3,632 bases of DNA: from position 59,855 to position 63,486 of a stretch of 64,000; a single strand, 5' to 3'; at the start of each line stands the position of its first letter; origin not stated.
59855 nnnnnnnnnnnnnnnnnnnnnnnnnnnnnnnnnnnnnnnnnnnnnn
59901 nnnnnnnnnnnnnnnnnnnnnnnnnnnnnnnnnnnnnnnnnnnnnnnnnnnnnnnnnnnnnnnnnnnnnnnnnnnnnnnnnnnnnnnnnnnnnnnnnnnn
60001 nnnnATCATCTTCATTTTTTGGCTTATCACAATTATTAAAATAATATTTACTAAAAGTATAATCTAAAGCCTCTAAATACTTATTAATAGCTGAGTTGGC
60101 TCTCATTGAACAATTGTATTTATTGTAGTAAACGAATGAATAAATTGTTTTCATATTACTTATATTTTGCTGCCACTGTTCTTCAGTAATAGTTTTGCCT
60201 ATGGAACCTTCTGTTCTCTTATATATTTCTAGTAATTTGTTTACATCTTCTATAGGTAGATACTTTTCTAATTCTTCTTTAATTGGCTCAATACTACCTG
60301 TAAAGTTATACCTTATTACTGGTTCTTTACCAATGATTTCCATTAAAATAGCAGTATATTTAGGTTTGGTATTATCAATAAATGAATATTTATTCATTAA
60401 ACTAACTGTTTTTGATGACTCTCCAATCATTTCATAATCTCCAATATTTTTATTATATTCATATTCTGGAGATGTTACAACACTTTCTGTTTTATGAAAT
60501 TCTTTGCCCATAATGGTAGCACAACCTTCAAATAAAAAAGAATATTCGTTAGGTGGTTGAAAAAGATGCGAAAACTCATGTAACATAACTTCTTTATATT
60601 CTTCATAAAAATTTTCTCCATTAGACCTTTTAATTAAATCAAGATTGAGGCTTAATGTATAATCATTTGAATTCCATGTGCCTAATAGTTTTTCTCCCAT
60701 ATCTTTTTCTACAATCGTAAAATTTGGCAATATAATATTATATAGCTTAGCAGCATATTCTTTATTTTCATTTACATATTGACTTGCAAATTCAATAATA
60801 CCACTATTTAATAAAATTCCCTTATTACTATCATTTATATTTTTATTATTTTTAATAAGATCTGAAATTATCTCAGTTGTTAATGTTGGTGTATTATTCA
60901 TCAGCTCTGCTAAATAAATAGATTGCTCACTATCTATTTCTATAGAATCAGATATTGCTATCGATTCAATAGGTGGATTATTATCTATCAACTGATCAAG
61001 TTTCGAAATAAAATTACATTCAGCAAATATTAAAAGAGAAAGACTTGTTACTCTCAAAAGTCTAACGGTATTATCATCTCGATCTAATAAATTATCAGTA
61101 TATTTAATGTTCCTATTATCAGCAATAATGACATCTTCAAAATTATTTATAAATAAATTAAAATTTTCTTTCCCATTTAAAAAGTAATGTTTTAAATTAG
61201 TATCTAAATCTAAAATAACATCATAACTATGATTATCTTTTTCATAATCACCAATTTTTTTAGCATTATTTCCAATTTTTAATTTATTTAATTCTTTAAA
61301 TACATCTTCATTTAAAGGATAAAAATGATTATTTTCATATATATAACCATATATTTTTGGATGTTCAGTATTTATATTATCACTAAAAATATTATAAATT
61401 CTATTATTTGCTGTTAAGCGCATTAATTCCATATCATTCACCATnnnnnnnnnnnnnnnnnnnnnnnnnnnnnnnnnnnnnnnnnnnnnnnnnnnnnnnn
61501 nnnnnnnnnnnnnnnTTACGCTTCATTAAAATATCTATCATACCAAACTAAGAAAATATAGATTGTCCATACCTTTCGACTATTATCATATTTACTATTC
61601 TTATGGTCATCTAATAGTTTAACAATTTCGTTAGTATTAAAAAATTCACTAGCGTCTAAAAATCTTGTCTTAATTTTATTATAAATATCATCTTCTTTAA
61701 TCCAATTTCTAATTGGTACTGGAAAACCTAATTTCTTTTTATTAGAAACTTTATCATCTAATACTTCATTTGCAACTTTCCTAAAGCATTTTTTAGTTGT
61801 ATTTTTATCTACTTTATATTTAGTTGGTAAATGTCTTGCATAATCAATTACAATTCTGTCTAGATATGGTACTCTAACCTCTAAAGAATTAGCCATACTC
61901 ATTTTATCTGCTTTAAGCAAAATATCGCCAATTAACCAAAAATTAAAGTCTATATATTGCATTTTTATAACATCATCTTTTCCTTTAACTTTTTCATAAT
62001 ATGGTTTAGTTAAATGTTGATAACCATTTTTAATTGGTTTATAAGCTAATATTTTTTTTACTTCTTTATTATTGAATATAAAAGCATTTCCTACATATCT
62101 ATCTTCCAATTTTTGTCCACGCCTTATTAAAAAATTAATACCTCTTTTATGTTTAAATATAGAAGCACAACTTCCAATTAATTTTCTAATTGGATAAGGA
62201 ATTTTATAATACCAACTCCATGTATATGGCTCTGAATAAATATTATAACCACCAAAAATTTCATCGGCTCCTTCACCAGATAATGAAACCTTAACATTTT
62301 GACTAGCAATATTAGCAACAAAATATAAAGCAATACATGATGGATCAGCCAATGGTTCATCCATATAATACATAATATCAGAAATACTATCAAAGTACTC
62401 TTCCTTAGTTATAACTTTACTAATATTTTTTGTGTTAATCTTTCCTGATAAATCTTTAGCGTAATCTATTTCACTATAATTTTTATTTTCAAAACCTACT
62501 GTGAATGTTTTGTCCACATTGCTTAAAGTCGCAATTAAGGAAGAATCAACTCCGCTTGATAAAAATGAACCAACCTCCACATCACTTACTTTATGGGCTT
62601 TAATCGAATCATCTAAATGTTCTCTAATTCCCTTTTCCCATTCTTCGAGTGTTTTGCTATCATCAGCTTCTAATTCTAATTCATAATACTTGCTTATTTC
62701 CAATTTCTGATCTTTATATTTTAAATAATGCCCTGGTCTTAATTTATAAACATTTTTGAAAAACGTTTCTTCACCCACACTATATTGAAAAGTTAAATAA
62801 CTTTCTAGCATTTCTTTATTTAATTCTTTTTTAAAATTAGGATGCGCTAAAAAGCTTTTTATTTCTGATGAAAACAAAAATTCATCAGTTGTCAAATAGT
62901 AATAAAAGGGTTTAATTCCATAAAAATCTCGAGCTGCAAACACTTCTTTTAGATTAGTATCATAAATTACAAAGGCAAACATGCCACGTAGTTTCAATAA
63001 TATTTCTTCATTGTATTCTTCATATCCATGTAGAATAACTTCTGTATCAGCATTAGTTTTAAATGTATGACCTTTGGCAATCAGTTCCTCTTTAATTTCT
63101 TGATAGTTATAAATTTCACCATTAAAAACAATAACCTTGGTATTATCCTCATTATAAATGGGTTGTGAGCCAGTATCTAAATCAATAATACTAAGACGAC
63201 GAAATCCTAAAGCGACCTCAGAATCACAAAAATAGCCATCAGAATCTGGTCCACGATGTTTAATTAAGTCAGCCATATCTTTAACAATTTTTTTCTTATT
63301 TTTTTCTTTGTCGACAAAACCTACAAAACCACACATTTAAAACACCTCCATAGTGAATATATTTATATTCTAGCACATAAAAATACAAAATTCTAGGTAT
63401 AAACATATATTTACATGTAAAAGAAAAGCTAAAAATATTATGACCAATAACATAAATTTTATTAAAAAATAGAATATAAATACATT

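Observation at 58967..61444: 825-aa cytoplasmic-looking HExxH protein of unknown function embedded between murF and asnB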

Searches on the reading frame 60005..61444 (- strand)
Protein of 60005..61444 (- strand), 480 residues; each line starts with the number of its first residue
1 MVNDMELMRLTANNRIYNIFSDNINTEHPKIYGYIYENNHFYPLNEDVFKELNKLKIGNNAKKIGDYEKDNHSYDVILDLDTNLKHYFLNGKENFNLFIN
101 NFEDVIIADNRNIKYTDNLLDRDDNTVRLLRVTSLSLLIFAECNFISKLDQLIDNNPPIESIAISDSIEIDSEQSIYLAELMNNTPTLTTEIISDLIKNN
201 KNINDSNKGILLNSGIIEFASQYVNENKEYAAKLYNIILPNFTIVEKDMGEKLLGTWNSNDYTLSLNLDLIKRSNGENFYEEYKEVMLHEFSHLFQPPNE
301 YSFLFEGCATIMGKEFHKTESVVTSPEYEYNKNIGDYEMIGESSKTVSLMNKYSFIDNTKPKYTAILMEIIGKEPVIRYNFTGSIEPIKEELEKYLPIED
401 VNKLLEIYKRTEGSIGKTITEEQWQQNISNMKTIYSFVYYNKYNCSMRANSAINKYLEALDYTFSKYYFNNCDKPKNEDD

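Call 51: search_solved_structures(query=A4, max_evalue=10, show_alignments=3)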
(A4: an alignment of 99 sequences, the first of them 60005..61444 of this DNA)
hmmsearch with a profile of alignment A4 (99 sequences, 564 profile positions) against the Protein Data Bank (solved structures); distinct sequences matched with E-value up to 10: 2.
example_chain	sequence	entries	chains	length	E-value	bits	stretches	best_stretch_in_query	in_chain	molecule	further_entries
6qs0_A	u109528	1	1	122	0.0035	19.3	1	309-367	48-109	Putative outer membrane protein BBA03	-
4l7a_A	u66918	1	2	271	5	8.8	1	228-261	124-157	Uncharacterized protein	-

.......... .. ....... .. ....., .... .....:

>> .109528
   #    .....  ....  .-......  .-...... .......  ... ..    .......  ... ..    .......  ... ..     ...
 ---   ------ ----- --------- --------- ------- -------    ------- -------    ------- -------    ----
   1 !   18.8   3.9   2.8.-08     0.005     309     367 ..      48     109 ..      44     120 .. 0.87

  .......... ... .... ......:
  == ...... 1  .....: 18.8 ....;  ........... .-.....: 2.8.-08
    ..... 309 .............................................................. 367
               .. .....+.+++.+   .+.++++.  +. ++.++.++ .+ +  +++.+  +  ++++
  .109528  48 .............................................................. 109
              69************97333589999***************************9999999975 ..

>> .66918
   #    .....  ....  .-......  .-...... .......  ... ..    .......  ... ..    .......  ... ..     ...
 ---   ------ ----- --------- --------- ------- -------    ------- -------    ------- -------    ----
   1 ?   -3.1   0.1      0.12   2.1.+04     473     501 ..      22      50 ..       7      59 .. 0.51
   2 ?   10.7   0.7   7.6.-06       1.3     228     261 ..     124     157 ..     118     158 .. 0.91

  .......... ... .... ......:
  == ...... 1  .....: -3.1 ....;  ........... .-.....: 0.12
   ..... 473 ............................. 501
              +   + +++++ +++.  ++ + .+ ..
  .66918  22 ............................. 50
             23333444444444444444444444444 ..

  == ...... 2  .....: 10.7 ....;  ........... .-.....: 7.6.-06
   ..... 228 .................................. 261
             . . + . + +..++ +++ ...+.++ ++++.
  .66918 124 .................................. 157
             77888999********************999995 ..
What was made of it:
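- Tried and rejected: The profile search returned only a Borrelia BBA03 helical stretch (E 0.0035) and a motif-level match to 4l7a (E 5) (call 51).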

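Call 54: predict_structure(alignment_id=A4)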
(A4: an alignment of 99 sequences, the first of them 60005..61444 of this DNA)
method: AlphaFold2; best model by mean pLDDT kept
length: 480 residues; sequences in the alignment: 99
mean_pLDDT: 78.4   pTM: 0.68
mean pLDDT of the five models: 78.4, 77.8, 77.3, 76.9, 76.9
residues with pLDDT >= 90: 237; 70-90: 110; 50-70: 30; < 50: 103
segments of 3 or more residues with pLDDT < 50: 107-115, 118-146, 155-170, 322-354, 413-415, 474-480
pLDDT, mean of each block of 10 residues (from residue 1): 66 82 74 85 83 86 96 96 94 87 60 47 42 43 47 45 39 73 93 98 97 95 94 95 94 90 94 87 94 93 94 84 42 37 37 59 96 97 96 97 92 62 92 98 97 89 78 48
secondary structure, 60 per line:
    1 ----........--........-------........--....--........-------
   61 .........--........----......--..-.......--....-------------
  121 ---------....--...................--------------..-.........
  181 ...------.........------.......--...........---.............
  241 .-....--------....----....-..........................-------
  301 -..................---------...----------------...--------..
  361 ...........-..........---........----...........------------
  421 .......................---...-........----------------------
elements in order: E5-12 E15-22 E30-37 E40-43 H46-53 E61-69 E72-79 E84-89 H95-101 E104-107 E130-133 H136-154 H172-183 H190-198 H205-211 H214-224 H228-241 E243-246 E255-258 E263-266 H268-293 H302-319 H359-371 H373-382 H386-393 H398-408 H421-443 H451-458
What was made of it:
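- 61130..61432 (-): N-terminal domain, residues 5-105. It is mostly beta and predicted to be cytoplasmic. It is the most conserved part of the protein. With the 99-sequence alignment, pLDDT is about 74-96 across residues 11-100 (call 54).
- On Zincin / gluzincin metallopeptidase superfamily (clan MA): The order of secondary-structure elements fits (call 54).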

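Call 56: fold_search(model_id=the predicted structure, library=pdb)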
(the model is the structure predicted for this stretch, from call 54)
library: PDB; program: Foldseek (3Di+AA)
matches with E <= 10: 408; with E <= 0.001: 0
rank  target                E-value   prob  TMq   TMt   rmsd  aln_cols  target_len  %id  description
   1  2raj                  2.6e-01  0.06  0.08  0.09  30.1       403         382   10  SO4 bound PX-BAR membrane remodeling unit of Sorting Nexin 9 (released 2007-12-11)
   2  3et1_B                3.9e-01  0.05  0.08  0.10  22.6       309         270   11  Structure of PPARalpha with 3-[5-Methoxy-1-(4-methoxy-benzenesulfonyl)-1H-indol-3-yl]-propionic acid (released 2009-02-17)
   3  7c72_B                4.3e-01  0.51  0.08  0.06  15.3        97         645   11  Structure of a mycobacterium tuberculosis puromycin-hydrolyzing peptidase (released 2021-03-24)
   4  6xi6                  5.4e-01  0.16  0.16  0.24  14.4       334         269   10  Hierarchical design of multi-scale protein complexes by combinatorial assembly of oligomeric helical bundle and repeat p (released 2021-06-02)
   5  8wg8_R                5.4e-01  0.08  0.10  0.16  23.4       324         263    8  Cryo-EM structures of peptide free and Gs-coupled GCGR (released 2024-03-06)
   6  9ly3_R                6.2e-01  0.06  0.11  0.14  25.3       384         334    8  A Cryo-EM structure of LA-PTH-PTH1R-V2RT-Beta-arrestin1 complex (state 2 conformation) (released 2026-03-04)
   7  6crd_A                7.9e-01  0.25  0.08  0.08  11.8       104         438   12  INFLUENZA VIRUS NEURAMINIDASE SUBTYPE N9 (TERN) with tetrabrachion (TB) domain stalk (released 2019-01-23)
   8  8cde_B                1.0e+00  0.25  0.08  0.11  13.0        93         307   13  PfCyRPA-PfRIPR complex from Plasmodium falciparum bound to antibody Cy.003 (released 2023-10-25)
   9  2b8h_A                1.0e+00  0.21  0.08  0.09  12.2       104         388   10  A/NWS/whale/Maine/1/84 (H1N9) reassortant influenza virus neuraminidase (released 2006-09-05)
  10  1ge6                  1.0e+00  0.18  0.09  0.21  13.6       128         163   12  ZINC PEPTIDASE FROM GRIFOLA FRONDOSA (released 2001-03-14)
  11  9ejn_A                1.0e+00  0.02  0.08  0.05  29.6       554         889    8  Crystal structure of magnesium-transporting ATPase MgtA in an E1-like magnesium-bound state (released 2025-02-26)
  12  4axz                  1.0e+00  0.08  0.12  0.21  21.3       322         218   13  Borrelia burgdorferi outer surface lipoprotein BBA73 (released 2013-05-08)
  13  8esf_B                1.0e+00  0.06  0.08  0.08  20.1       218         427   10  Crystal structure of human Nischarin PX and LRR domains with engineered mutations (released 2023-10-25)
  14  3sp6_A                1.0e+00  0.03  0.08  0.11  22.9       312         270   10  Structural basis for iloprost as a dual PPARalpha/delta agonist (released 2011-07-20)
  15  2znn                  1.0e+00  0.03  0.07  0.10  23.0       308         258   12  Human PPAR alpha ligand binding domain in complex with a synthetic agonist TIPP703 (released 2009-05-05)
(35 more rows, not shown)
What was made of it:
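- On Minigluzincins (selecase / proabylysin type): 4qhi_C gives probability 0.47 (call 56).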

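Call 60: fold_search(model_id=the predicted structure, library=viral)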
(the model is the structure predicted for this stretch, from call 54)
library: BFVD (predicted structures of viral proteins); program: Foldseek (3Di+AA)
matches with E <= 10: 533; with E <= 0.001: 0
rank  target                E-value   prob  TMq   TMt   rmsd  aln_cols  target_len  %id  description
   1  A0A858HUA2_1          6.8e-02  0.21  0.07  0.04  32.1       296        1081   10  (no name in the UniProt tables at hand)
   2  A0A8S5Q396            1.1e-01  0.12  0.10  0.12  26.5       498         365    8  RNaseLS-like protein [Siphoviridae sp. ctLNL10]
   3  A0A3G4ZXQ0            1.1e-01  0.10  0.12  0.07  27.6       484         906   11  Hsp70 protein [Faunusvirus sp.]
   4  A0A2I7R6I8            1.8e-01  0.84  0.12  0.27   7.5       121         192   18  (no name in the UniProt tables at hand)
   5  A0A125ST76            1.9e-01  0.95  0.10  0.25   8.4        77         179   27  (no name in the UniProt tables at hand)
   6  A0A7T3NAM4            2.7e-01  0.41  0.08  0.18  13.0       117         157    7  (no name in the UniProt tables at hand)
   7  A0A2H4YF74            2.7e-01  0.41  0.08  0.18  15.1       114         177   16  Uncharacterized protein [Aeromonas phage Ah1]
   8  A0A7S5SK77            3.4e-01  0.44  0.08  0.19  14.7       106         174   12  (no name in the UniProt tables at hand)
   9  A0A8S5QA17            3.6e-01  0.14  0.14  0.16  20.5       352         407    9  Minor capsid protein (Fragment) [Siphoviridae sp. ctS0613]
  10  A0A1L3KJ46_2          3.6e-01  0.03  0.08  0.03  40.5       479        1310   11  (no name in the UniProt tables at hand)
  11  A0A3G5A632            3.7e-01  0.23  0.07  0.17  13.3       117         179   13  Uncharacterized protein [Hyperionvirus sp.]
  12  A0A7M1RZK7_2          4.1e-01  0.06  0.12  0.06  30.8       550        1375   12  ART-PolyVal-like domain-containing protein [uncultured phage cr271_1]
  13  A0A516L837            4.5e-01  0.18  0.14  0.17  14.8       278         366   12  (no name in the UniProt tables at hand)
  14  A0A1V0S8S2            5.2e-01  0.04  0.10  0.08  22.4       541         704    9  Uncharacterized protein [Catovirus CTV1]
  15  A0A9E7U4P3            5.4e-01  0.30  0.08  0.09  17.7       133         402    7  (no name in the UniProt tables at hand)
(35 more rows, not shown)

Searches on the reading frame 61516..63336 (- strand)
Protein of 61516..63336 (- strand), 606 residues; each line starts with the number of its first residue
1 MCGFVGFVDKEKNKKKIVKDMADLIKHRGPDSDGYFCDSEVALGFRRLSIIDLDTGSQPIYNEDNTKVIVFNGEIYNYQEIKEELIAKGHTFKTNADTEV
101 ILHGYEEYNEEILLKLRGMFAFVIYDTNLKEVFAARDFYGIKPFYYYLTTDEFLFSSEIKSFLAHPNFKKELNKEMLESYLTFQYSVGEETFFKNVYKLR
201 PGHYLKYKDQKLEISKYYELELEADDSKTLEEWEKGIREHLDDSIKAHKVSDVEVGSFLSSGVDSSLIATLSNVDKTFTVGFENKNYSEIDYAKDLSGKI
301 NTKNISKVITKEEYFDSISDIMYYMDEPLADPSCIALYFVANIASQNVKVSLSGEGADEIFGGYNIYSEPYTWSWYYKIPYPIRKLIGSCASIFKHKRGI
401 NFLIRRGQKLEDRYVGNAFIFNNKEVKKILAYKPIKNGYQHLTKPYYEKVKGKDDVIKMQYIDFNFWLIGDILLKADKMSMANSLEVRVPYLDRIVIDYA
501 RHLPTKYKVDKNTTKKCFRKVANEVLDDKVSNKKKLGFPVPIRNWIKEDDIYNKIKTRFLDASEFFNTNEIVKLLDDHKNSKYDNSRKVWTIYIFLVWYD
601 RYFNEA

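Call 69: search_protein_families(library=pfam, proteins=[window:61516-63336:-], max_evalue=0.001)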
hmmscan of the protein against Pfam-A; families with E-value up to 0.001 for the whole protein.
window:61516-63336:- (606 aa): 4 families
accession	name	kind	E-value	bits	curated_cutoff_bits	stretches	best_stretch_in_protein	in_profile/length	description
PF00733.27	Asn_synthase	-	1.5e-83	281.8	21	1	237-599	2-353/354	Asparagine synthase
PF13537.11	GATase_7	-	2.2e-44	150.8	25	1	46-164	2-123/123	Glutamine amidotransferase domain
PF13522.11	GATase_6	-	9.2e-37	126.4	27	1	30-158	1-130/130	Glutamine amidotransferase domain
PF12481.13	DUF3700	-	4.9e-06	26.6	27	1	110-158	123-171/228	Aluminium induced protein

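Call 70: search_protein_families(library=ncbifam, proteins=[window:61516-63336:-], max_evalue=0.00001)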
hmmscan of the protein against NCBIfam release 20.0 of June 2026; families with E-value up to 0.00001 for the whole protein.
window:61516-63336:- (606 aa): 9 families
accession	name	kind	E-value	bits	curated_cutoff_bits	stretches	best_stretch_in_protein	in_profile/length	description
TIGR01536.1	asn_synth_AEB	equivalog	3e-152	508.2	267.1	1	2-538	1-517/517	asparagine synthase (glutamine-hydrolyzing)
TIGR03108.1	eps_aminotran_1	hypoth_equivalog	3.6e-143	478.5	816.9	1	1-595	1-621/628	XrtA/PEP-CTERM system amidotransferase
TIGR03104.1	trio_amidotrans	equivalog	8.3e-106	354.5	570.1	2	1-368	1-384/589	N-acetylglutaminylglutamine amidotransferase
NF006949.0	PRK09431.1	equivalog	5.5e-91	305.8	499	3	1-165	1-168/554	asparagine synthase B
NF033535.1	lass_lactam_cya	exception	2.6e-62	211.3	525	1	1-360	1-375/668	lasso peptide isopeptide bond-forming cyclase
NF001484.0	PRK00331.1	subfamily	1.4e-14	53.4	381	1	57-176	85-212/601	isomerizing glutamine--fructose-6-phosphate transaminase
TIGR01134.1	purF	equivalog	2.6e-13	50.2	350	1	56-178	83-216/432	amidophosphoribosyltransferase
TIGR01135.1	glmS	equivalog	2.8e-13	49.2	418.05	1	59-188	86-223/607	glutamine--fructose-6-phosphate transaminase (isomerizing)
NF033561.1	macrolact_Ik_Al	subfamily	1.8e-09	36.8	300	1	109-362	72-332/561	albusnodin/ikarugamycin family macrolactam cyclase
